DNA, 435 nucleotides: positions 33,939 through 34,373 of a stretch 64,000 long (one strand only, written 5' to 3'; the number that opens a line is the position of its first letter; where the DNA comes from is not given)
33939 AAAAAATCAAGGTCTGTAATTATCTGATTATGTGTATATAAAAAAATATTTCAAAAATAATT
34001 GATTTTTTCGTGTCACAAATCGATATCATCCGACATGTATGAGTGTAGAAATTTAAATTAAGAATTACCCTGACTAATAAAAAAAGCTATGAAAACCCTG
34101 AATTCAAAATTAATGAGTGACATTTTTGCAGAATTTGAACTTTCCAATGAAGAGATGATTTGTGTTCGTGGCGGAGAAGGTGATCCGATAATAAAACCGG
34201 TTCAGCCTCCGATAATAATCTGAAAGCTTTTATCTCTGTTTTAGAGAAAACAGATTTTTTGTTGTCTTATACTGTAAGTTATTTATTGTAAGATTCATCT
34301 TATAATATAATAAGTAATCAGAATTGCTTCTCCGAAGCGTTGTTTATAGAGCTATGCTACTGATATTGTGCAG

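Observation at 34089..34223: Unannotated 44-codon ORF: canonical double-glycine leader plus a 15-residue Pro/Ile-rich, Cys-free core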

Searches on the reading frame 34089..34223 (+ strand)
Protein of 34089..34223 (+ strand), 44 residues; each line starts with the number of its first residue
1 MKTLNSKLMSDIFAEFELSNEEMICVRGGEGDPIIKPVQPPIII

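Call 8: search_protein_families(library=ncbifam, proteins=[window:34089-34223:+], max_evalue=1)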
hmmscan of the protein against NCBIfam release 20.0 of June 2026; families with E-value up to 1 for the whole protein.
window:34089-34223:+ (44 aa): 0 families

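Call 9: search_protein_families(library=pfam, proteins=[window:34089-34223:+], max_evalue=1)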
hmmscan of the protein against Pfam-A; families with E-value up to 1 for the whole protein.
window:34089-34223:+ (44 aa): 0 families

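Call 11: find_homologous_proteins(query=window:34089-34220:+, max_evalue=10)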
Query seq(44 aa) (44 aa): 36 proteins with E <= 10 among 36 candidates.
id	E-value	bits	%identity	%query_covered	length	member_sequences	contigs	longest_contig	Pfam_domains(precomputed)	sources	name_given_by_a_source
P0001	4.9e-20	87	98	100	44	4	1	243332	-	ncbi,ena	-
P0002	2.3e-17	78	91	100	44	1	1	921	-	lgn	-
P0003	6.2e-17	77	86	100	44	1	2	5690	-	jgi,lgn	jgi:hypothetical protein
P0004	1.2e-16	76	86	100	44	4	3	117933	-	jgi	jgi:hypothetical protein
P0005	2.1e-14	69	77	100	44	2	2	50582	-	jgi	jgi:hypothetical protein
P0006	8.2e-14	67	80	100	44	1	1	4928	-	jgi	jgi:hypothetical protein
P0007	3.3e-13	66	75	100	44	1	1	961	-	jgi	-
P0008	5.0e-13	65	75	73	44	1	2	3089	-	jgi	jgi:hypothetical protein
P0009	9.1e-13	64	73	100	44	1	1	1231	-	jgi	jgi:hypothetical protein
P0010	9.4e-13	64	81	73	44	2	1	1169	-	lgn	-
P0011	2.1e-12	63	78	73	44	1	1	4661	-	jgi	jgi:hypothetical protein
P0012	4.2e-12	62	75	100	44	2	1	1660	-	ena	-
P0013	5.2e-12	62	73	100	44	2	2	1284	-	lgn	-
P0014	5.3e-12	62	73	100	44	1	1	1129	-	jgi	jgi:hypothetical protein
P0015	6.4e-12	62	73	100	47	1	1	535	-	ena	-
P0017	1.2e-11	61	73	100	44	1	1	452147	-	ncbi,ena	-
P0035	2.0e-7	48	60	68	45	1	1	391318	-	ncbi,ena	-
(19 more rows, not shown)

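Call 14: find_encoding_contigs(protein=P0001, flank=10000, max_places=3)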
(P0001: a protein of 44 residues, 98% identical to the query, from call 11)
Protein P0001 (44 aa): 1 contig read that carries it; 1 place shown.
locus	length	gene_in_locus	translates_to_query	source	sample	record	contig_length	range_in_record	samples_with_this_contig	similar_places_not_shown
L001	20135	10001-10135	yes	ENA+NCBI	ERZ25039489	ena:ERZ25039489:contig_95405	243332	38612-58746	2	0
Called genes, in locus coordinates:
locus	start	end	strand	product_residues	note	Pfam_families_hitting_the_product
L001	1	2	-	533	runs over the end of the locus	PF06418:CTP_synth_N, PF00117:GATase, PF07722:Peptidase_C26 (weak)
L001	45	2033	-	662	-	PF03993:DUF349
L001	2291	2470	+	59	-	-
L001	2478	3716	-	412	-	-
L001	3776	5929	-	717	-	PF03412:Peptidase_C39, PF00664:ABC_membrane, PF00005:ABC_tran, PF02463:SMC_N (faint)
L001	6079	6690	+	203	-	PF04542:Sigma70_r2 (weak)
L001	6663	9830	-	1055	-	PF13181:TPR_8 (faint), PF00515:TPR_1 (faint), PF07719:TPR_2 (faint), PF13374:TPR_10 (faint), PF13424:TPR_12, PF12770:CHAT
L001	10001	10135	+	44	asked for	-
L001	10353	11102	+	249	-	PF12895:ANAPC3 (faint), PF07719:TPR_2 (faint), PF13174:TPR_6 (faint)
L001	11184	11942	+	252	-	PF00512:HisKA (weak), PF02518:HATPase_c (weak)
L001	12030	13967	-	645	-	PF00515:TPR_1 (faint), PF07719:TPR_2 (faint), PF13431:TPR_17 (faint), PF13432:TPR_16 (faint), PF25063:ARM_TT21_C (faint), PF07676:PD40, PF00691:OmpA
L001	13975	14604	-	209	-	PF13353:Fer4_12 (weak), PF04055:Radical_SAM (weak)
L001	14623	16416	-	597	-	PF00149:Metallophos, PF02872:5_nucleotid_C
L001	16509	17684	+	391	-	PF07075:NamZ_N, PF20732:NamZ_C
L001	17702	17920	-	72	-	PF00072:Response_reg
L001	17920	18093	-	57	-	-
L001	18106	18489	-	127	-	PF00166:Cpn10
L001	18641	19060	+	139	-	PF01205:Impact_N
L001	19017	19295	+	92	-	-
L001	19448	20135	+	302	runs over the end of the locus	PF02729:OTCace_N, PF00185:OTCace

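Call 15: find_encoding_contigs(protein=P0017, flank=10000, max_places=3)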
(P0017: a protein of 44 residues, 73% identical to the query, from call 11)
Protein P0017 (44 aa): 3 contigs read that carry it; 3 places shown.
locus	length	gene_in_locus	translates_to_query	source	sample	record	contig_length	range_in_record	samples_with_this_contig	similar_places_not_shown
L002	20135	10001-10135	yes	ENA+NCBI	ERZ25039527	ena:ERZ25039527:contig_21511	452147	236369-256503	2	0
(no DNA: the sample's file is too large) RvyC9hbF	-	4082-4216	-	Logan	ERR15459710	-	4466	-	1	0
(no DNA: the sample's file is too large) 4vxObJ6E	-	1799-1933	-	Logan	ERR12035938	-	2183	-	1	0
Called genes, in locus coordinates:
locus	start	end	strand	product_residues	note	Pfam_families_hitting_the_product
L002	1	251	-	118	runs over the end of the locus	-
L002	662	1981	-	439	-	PF03993:DUF349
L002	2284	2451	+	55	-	-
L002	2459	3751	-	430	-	PF26002:Beta-barrel_AprE (faint)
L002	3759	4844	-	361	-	PF02463:SMC_N (faint), PF00005:ABC_tran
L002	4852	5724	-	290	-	PF00664:ABC_membrane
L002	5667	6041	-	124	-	PF03412:Peptidase_C39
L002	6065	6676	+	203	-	PF04542:Sigma70_r2 (faint)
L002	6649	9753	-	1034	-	PF13424:TPR_12 (faint), PF00515:TPR_1 (faint), PF07719:TPR_2 (faint), PF12770:CHAT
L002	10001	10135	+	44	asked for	-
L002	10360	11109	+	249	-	PF12895:ANAPC3 (faint), PF07719:TPR_2 (faint), PF13174:TPR_6 (faint), PF13432:TPR_16 (faint), PF14559:TPR_19 (faint)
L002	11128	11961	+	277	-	PF00512:HisKA, PF02518:HATPase_c (weak)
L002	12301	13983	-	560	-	PF00515:TPR_1 (faint), PF07719:TPR_2 (faint), PF13181:TPR_8 (faint), PF07676:PD40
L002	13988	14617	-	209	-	PF13353:Fer4_12 (faint), PF04055:Radical_SAM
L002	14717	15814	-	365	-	PF00245:Alk_phosphatase, PF01676:Metalloenzyme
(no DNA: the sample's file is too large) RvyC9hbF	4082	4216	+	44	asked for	-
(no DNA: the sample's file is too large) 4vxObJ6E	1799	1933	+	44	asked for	-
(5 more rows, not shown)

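Call 16: find_encoding_contigs(protein=P0035, flank=10000, max_places=3)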
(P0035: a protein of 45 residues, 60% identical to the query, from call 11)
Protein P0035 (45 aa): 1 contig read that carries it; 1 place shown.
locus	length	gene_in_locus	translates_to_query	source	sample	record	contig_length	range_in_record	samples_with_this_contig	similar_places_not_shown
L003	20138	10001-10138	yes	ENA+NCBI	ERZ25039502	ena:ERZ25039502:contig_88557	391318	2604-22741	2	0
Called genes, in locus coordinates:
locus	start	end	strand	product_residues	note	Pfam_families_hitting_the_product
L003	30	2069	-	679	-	PF03993:DUF349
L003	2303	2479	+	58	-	-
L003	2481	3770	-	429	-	PF26002:Beta-barrel_AprE (faint)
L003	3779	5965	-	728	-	PF03412:Peptidase_C39, PF13529:Peptidase_C39_2 (faint), PF00664:ABC_membrane, PF13401:AAA_22 (faint), PF02463:SMC_N (faint), PF00005:ABC_tran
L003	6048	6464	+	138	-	PF04542:Sigma70_r2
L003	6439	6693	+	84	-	-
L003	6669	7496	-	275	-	PF12770:CHAT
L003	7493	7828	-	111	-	-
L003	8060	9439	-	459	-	PF00515:TPR_1 (faint), PF07719:TPR_2 (faint), PF13181:TPR_8 (faint), PF13374:TPR_10 (faint), PF13424:TPR_12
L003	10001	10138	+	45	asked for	-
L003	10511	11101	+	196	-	PF07719:TPR_2 (faint), PF13432:TPR_16 (faint)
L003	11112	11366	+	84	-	-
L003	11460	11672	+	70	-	-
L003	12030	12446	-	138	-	PF00691:OmpA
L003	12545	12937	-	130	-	PF07676:PD40 (faint)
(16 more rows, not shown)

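Call 17: find_related_loci(query=A1, collection=genome_contigs, flank=10000)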
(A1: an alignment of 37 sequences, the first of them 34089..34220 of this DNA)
Query A1 (44 aa) in genome_contigs; peptide patterns used: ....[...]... (x = any residue, [..] = any of these).
113 stretches matched a pattern; 89 encode a relative of the query (tblastn E <= 1e-3); the best 80 are kept; 80 distinct loci.
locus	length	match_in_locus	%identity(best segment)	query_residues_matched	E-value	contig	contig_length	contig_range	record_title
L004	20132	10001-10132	98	1-44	3e-24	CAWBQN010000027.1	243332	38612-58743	MAG: uncultured Bacteroidales bacterium isolate MFD01872.bin.1.230 genome assembly, contig: contig_95405, whole genome s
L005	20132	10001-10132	77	1-44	3e-18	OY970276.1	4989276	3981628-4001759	MAG: uncultured Bacteroidales bacterium isolate MFD06435.bin.1.129 genome assembly, chromosome: 1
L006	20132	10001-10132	73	1-44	7e-17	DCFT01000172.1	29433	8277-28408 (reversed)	MAG TPA_asm: Bacteroidales bacterium UBA1797 UBA1797_contig_5217, whole genome shotgun sequence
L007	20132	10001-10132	77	1-44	2e-16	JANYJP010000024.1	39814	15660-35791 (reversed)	MAG: Bacteroidales bacterium isolate GL140_4_metabinner_12 GL140_4_k141_1959772, whole genome shotgun sequence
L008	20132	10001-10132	73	1-44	4e-16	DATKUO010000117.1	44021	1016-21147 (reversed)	MAG TPA_asm: Bacteroidales bacterium isolate SMAG_U14109 k141_608250, whole genome shotgun sequence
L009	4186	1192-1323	73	1-44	4e-16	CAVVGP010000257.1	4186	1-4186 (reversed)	MAG: uncultured Bacteroidales bacterium isolate MFD01188.bin.3.138 genome assembly, contig: contig_95327, whole genome s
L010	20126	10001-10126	67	1-42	3e-15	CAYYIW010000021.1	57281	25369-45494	MAG TPA_asm: uncultured Rikenellaceae bacterium isolate binchicken_co94_293 genome assembly, contig: NODE_620_length_572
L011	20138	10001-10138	74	1-44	3e-15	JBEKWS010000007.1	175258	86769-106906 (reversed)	MAG: Bacteroidales bacterium isolate SPRUCE 633 SPRUCE_633_7, whole genome shotgun sequence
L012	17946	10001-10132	68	1-44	2e-14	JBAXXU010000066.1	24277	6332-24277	MAG: Bacteroidota bacterium isolate ELA747 MAG747_66, whole genome shotgun sequence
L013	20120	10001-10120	70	1-40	5e-13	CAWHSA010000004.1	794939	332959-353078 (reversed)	MAG: uncultured Bacteroidales bacterium isolate MFD05942.bin.1.227 genome assembly, contig: contig_33198, whole genome s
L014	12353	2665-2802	63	1-44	5e-13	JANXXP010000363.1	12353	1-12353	MAG: Bacteroidetes bacterium isolate GL140_3_metabat_15_sub GL140_3_k141_1839884, whole genome shotgun sequence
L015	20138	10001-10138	57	1-44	2e-12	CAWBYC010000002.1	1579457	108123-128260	MAG: uncultured Bacteroidales bacterium isolate MFD05442.bin.2.264 genome assembly, contig: contig_1767, whole genome sh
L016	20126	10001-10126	64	1-44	2e-12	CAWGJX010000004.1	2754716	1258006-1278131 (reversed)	MAG: uncultured Bacteroidales bacterium isolate MFD05705.bin.1.174 genome assembly, contig: contig_7445, whole genome sh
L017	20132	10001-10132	57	1-44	3e-12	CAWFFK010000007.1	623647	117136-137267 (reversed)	MAG: uncultured Bacteroidales bacterium isolate MFD02416.bin.2.233 genome assembly, contig: contig_21383, whole genome s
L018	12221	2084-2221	61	1-44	2e-12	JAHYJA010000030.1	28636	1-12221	MAG: Bacteroidales bacterium isolate KA10 NODE_871_length_28636_cov_5.158196, whole genome shotgun sequence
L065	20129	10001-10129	48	1-44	2e-7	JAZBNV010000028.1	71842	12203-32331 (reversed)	MAG: Marinilabiliaceae bacterium isolate bin.793 k117_2208763, whole genome shotgun sequence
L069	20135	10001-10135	49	1-44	5e-7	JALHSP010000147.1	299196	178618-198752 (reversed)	MAG: Bacteroidales bacterium isolate PFL1 seq_3977278, whole genome shotgun sequence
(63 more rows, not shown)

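Call 41: search_solved_structures(query=A2, max_evalue=10, show_alignments=2)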
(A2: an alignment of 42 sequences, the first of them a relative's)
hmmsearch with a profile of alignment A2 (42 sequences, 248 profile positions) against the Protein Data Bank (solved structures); distinct sequences matched with E-value up to 10: 139 (the best 60 are shown).
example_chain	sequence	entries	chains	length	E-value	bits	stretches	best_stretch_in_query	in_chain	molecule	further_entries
9qhb_A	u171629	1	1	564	3.8e-34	121.3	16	134-194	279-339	Engineered tetratricopeptide repeat protein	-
8bu0_A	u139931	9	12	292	1.2e-20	77.1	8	134-194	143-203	Consensus tetratricopeptide repeat protein | Crystal structure of an 8-repeat consensus TPR superhelix with Zinc. | Monomer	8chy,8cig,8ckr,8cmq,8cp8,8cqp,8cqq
9qhc_A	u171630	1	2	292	1.4e-18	70.4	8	134-194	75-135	Engineered tetratricopeptide repeat protein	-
8ch0_A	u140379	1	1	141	9.1e-11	44.7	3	134-194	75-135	Consensus tetratricopeptide repeat protein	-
2fo7_A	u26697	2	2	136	1.3e-10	44.2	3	134-194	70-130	SYNTHETIC CONSENSUS TPR PROTEIN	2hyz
1na0_A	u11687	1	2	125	1.9e-09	40.4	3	134-196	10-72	designed protein CTPR3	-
3kd7_A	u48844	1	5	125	1.3e-08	37.7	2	136-197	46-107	CTPR390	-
7qdr_B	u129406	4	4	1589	3.4e-08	36.3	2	138-220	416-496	Tetratricopeptide repeat protein 37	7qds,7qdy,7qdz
6vfj_B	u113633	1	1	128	3.7e-08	36.2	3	133-195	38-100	I53_dn5B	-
6vfi_B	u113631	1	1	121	5.5e-08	35.6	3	134-178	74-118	O43_dn18B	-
4xi0_A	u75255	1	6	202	6.1e-08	35.5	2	127-195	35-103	Magnetosome protein MamA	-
9g8o_B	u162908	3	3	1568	6.5e-08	35.4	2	138-220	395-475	Superkiller complex protein 3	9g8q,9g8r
5lfl_A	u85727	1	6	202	6.8e-08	35.3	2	127-195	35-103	Magnetosome protein MamA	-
5lfm_A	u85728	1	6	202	7.7e-08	35.1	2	127-195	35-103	Magnetosome protein MamA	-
8bd7_C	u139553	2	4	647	2.4e-07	33.5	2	176-235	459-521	IFT70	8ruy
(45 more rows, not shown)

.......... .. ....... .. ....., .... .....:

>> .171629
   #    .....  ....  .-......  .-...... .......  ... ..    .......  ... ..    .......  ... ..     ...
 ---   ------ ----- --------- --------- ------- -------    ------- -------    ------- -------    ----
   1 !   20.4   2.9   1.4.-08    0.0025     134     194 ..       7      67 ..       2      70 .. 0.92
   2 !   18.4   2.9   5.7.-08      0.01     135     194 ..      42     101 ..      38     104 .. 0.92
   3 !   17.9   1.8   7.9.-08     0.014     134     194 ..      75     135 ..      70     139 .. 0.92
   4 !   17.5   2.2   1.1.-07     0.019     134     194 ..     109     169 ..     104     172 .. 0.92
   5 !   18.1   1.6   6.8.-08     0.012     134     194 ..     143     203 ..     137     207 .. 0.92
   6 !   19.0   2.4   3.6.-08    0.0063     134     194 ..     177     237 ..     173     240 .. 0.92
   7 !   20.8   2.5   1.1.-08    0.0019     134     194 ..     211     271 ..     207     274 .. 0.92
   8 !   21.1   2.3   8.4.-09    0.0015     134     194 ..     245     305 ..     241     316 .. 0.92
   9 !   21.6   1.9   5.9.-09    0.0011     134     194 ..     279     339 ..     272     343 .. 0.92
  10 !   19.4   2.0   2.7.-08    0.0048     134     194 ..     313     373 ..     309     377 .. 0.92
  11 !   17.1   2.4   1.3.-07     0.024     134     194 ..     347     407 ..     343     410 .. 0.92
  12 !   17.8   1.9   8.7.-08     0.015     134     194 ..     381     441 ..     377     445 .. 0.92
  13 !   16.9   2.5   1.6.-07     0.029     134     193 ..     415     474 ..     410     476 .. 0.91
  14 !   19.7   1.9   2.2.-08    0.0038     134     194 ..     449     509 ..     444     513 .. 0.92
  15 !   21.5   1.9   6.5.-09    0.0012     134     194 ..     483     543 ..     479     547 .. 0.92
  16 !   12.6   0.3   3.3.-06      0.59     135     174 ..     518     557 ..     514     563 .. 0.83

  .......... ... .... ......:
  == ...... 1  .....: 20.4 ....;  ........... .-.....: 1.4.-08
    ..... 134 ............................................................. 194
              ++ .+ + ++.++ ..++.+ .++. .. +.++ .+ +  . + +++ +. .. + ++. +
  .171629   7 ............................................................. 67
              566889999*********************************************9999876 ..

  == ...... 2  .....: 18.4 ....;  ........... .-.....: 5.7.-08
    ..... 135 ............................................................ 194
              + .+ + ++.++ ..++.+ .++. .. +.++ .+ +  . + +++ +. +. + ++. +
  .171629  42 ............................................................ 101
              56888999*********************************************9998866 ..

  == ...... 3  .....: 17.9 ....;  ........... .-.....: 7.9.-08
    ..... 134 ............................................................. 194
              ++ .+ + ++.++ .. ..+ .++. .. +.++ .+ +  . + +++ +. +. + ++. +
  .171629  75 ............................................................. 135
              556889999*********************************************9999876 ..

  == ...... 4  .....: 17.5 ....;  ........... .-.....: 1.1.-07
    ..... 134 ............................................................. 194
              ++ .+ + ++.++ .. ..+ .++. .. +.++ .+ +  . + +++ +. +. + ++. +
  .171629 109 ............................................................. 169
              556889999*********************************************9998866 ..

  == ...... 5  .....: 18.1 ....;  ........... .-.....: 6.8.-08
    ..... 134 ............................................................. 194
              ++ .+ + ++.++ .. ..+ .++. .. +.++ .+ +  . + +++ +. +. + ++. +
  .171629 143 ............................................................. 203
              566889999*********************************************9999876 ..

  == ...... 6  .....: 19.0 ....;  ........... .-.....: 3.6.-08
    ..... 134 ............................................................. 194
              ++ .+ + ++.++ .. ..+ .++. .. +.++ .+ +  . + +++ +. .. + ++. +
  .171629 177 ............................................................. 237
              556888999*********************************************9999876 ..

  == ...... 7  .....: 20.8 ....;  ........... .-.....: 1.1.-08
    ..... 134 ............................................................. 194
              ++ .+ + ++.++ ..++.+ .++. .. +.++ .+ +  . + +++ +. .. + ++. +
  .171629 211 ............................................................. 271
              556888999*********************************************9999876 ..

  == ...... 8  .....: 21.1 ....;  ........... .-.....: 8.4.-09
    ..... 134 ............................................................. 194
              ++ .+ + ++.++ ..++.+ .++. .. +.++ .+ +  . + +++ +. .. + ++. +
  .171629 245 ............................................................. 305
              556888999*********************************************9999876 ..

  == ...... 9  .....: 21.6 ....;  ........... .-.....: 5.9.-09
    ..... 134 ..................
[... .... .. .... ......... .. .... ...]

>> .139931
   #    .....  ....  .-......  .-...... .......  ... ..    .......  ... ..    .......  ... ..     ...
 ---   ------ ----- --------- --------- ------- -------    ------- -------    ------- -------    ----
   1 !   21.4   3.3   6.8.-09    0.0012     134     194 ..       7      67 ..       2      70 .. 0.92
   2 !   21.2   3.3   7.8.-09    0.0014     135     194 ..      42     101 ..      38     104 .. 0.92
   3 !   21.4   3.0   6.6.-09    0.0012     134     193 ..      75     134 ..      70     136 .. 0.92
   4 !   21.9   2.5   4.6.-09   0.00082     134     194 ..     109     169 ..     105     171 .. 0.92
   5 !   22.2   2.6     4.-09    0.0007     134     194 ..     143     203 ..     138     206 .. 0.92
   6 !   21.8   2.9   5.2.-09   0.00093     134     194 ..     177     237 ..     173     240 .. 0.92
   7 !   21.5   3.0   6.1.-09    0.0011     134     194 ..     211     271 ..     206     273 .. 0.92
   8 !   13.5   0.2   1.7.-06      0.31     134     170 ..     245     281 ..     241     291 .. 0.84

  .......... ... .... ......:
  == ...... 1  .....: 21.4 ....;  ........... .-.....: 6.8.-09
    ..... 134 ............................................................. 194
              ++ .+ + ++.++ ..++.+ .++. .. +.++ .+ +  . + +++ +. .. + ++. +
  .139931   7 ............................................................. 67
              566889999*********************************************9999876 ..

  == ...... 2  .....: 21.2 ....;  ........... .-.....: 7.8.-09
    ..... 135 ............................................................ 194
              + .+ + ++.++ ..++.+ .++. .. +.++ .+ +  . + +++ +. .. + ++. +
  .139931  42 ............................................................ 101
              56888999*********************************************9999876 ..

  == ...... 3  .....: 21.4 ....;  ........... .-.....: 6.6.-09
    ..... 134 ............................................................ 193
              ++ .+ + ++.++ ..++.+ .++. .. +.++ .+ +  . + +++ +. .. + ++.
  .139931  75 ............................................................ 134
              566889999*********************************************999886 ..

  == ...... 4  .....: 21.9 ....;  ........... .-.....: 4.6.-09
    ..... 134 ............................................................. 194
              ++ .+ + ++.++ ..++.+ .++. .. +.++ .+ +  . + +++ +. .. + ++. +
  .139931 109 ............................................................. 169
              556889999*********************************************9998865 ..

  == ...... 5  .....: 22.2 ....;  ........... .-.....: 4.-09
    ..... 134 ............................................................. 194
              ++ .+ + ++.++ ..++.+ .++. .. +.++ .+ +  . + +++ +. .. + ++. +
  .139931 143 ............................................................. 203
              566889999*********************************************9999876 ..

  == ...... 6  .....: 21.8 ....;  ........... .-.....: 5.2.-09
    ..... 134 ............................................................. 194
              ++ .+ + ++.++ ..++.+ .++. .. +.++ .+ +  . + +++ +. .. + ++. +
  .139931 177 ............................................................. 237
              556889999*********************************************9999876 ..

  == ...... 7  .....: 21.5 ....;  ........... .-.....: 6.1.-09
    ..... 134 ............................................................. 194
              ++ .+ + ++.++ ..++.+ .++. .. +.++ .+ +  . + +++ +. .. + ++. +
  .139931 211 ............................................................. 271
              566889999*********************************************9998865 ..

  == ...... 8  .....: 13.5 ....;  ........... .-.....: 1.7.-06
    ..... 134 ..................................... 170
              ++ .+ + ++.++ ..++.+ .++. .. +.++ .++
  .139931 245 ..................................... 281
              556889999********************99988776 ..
